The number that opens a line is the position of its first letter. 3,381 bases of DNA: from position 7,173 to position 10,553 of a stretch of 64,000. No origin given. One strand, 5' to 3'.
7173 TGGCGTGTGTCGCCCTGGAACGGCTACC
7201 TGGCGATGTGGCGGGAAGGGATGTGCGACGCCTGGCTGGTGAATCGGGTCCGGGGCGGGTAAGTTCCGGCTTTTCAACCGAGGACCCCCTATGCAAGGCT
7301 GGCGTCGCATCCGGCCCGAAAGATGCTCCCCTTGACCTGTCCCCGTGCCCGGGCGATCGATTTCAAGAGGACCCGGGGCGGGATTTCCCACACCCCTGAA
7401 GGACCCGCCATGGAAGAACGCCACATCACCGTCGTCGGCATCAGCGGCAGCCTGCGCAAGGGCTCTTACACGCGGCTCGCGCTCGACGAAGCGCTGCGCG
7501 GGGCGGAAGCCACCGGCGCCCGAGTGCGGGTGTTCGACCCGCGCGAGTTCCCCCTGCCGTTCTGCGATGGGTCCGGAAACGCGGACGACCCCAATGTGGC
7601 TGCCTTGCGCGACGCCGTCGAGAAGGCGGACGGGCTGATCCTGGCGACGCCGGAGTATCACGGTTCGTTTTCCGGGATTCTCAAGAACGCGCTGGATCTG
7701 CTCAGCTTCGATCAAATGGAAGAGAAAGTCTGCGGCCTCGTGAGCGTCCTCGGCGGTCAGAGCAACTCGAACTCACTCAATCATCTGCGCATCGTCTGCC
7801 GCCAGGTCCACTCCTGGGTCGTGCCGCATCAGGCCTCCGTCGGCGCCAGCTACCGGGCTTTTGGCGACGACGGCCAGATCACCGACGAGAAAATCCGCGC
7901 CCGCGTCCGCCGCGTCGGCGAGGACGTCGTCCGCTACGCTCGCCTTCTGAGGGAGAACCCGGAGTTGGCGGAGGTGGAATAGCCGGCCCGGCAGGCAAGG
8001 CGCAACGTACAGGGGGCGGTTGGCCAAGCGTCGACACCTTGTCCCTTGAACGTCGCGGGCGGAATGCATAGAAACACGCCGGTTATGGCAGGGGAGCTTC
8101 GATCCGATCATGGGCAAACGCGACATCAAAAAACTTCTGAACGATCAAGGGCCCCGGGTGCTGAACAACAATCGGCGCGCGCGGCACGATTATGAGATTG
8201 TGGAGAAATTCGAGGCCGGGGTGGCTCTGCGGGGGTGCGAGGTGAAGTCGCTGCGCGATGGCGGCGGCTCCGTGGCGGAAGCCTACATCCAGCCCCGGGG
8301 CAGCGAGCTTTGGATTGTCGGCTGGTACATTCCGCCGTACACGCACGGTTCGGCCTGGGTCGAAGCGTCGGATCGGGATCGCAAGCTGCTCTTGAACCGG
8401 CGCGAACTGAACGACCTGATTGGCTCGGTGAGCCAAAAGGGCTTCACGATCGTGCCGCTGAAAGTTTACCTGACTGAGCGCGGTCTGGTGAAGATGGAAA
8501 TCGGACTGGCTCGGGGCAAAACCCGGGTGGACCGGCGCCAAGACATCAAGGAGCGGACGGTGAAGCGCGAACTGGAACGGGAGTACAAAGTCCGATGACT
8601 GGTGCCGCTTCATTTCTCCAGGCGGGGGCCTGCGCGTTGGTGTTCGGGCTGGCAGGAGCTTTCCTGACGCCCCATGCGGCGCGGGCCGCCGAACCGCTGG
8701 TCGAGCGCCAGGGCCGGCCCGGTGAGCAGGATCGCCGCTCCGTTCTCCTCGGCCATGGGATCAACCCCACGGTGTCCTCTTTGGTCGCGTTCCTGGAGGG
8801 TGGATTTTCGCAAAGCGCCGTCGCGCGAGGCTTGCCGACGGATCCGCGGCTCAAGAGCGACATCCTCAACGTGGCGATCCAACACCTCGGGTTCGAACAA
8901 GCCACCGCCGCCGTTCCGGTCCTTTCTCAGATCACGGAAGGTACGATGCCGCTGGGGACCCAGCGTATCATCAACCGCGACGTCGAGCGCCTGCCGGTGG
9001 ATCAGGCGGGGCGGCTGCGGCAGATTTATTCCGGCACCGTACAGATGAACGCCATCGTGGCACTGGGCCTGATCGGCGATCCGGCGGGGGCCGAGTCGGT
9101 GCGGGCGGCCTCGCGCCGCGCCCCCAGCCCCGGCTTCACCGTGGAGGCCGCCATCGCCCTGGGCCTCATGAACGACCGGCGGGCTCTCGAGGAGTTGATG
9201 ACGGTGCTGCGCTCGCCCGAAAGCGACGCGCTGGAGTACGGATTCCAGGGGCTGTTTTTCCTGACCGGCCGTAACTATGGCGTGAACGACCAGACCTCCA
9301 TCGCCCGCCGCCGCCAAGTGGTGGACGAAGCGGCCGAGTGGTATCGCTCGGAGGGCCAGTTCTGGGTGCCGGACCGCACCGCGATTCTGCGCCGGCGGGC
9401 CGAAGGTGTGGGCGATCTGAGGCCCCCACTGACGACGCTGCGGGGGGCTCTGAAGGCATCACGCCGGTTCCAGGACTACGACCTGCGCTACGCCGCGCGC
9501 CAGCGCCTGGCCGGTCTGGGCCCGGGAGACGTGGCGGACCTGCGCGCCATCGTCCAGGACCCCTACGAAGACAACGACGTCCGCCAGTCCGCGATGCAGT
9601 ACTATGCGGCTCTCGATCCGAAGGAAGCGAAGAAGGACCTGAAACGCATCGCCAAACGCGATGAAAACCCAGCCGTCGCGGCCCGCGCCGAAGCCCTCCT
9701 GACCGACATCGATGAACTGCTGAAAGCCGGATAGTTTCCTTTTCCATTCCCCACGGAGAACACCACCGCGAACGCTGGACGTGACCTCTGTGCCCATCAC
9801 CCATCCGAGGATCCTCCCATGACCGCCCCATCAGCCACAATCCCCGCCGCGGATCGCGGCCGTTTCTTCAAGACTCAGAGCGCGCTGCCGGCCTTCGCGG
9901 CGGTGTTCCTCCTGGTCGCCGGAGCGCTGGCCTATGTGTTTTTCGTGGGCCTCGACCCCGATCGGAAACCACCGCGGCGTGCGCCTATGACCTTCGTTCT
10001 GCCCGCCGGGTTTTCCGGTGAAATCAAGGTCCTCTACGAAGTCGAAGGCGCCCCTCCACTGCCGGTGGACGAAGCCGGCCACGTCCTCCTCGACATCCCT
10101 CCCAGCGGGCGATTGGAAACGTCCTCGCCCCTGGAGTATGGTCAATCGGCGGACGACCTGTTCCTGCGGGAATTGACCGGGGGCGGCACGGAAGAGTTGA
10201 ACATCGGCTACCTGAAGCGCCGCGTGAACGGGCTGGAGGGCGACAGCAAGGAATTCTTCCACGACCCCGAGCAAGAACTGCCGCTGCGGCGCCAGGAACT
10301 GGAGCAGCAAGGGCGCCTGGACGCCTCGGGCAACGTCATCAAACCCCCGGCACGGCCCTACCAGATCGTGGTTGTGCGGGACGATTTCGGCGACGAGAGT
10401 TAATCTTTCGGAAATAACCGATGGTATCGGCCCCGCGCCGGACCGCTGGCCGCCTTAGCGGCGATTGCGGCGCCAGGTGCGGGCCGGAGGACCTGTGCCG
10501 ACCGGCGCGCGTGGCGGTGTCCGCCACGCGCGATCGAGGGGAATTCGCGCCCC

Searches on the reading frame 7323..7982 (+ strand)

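Call 60: search_protein_families(library=pfam, proteins=[window:7323-7982:+], max_evalue=0.001)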
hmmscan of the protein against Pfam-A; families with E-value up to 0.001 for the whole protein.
window:7323-7982:+ (219 aa): 2 families
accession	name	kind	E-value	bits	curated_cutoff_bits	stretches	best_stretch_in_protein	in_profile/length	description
PF03358.20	FMN_red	-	2.2e-38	131.7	24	1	36-174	2-148/152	NADPH-dependent FMN reductase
PF02525.22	Flavodoxin_2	-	1.3e-06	28.7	27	1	40-126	6-102/198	Flavodoxin-like fold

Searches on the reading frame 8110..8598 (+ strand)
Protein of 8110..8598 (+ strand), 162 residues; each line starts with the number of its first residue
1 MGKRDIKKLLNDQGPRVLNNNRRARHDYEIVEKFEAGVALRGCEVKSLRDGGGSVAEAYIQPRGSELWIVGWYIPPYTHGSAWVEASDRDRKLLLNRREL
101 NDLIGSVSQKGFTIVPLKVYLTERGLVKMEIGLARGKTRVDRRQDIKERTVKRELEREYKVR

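Call 91: search_protein_families(library=pfam, proteins=[window:8110-8598:+], max_evalue=0.01)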
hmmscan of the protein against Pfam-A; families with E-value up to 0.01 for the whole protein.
window:8110-8598:+ (162 aa): 1 family
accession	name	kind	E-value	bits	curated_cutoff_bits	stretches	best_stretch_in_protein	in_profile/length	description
PF01668.23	SmpB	-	6.4e-52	175.7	27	1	20-160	3-142/143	SmpB protein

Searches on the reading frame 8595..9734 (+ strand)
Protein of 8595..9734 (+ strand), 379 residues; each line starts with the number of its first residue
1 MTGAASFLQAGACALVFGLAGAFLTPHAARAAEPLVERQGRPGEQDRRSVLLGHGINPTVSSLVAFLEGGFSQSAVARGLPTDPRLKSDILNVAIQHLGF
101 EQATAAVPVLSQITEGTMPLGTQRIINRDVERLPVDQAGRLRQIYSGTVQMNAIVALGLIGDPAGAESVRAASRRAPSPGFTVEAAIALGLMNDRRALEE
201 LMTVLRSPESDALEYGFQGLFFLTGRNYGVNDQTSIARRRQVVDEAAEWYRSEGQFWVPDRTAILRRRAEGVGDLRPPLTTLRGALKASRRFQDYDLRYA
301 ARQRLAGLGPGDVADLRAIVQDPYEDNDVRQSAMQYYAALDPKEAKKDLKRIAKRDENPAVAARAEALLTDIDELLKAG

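Call 60: search_protein_families(library=pfam, proteins=[window:8595-9734:+], max_evalue=0.001)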
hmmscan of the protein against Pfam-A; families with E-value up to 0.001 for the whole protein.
window:8595-9734:+ (379 aa): 1 family
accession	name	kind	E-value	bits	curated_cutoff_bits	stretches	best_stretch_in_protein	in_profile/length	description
PF13646.12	HEAT_2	-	4.9e-10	40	27.7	2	147-211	14-77/88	HEAT repeats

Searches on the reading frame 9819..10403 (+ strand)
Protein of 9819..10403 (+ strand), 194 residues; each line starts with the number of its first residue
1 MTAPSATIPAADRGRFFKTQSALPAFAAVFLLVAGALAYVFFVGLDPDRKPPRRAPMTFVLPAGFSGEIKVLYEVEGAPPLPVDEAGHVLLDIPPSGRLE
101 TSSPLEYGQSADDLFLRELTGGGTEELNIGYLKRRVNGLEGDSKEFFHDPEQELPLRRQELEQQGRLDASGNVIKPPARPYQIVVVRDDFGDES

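Call 91: search_protein_families(library=pfam, proteins=[window:9819-10403:+], max_evalue=0.01)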
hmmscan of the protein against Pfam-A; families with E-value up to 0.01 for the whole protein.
window:9819-10403:+ (194 aa): 1 family
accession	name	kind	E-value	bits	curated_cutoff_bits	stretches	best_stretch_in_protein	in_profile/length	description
PF20862.2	DUF6843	-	3.3e-09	37.1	27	1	55-116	3-63/110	Family of unknown function (DUF6843)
